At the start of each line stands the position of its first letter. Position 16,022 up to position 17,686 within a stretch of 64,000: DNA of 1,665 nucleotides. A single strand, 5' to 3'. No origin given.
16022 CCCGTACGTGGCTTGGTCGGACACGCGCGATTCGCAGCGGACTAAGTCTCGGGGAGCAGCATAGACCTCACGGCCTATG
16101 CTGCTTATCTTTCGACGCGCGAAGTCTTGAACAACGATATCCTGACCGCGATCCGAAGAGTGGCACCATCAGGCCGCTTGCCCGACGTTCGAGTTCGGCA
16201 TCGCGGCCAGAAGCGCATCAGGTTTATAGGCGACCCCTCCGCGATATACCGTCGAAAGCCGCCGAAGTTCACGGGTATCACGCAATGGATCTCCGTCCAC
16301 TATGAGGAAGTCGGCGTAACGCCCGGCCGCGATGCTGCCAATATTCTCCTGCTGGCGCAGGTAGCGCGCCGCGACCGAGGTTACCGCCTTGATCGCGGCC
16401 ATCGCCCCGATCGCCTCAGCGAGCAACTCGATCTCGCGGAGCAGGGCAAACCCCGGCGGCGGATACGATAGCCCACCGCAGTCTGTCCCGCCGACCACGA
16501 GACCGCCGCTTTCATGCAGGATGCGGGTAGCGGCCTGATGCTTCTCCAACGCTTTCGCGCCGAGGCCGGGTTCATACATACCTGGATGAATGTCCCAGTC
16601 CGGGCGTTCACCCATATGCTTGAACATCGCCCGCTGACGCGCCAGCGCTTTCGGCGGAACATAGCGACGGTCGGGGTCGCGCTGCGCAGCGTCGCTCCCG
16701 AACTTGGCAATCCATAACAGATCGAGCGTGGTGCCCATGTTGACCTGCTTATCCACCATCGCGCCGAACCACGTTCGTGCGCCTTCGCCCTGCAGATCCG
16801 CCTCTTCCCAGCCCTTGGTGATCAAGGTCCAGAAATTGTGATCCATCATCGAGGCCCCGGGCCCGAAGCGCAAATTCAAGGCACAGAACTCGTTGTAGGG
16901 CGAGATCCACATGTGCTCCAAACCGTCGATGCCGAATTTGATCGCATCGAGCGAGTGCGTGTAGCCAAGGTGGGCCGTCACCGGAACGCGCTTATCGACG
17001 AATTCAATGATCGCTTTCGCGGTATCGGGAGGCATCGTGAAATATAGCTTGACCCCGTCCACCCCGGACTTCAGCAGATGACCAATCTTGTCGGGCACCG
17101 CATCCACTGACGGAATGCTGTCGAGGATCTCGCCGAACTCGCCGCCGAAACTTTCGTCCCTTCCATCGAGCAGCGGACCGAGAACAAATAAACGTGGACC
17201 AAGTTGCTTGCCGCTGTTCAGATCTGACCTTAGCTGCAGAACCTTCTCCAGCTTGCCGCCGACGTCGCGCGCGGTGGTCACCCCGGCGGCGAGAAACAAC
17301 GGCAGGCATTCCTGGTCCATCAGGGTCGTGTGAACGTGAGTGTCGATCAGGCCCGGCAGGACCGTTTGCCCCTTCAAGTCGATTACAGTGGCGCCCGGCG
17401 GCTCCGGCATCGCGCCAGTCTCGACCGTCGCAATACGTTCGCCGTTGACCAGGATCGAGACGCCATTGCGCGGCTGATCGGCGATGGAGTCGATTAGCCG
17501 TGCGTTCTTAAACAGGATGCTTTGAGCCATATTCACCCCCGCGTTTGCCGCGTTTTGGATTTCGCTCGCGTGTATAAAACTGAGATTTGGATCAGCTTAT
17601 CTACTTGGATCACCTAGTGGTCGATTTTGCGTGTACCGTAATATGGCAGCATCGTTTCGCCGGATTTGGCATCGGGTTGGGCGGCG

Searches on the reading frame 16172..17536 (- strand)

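Call 3: search_protein_families(library=pfam, proteins=[window:16172-17536:-], max_evalue=1)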
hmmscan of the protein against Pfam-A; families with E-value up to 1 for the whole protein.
window:16172-17536:- (455 aa): 3 families
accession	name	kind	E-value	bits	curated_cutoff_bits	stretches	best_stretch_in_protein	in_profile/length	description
PF01979.26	Amidohydro_1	-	2.4e-17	63.6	25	1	58-430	1-338/345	Amidohydrolase family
PF07969.17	Amidohydro_3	-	1.1e-14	55.2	29.7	2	314-433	333-468/472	Amidohydrolase family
PF02548.21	Pantoate_transf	-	0.099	12.5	28.7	1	152-193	100-140/259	Ketopantoate hydroxymethyltransferase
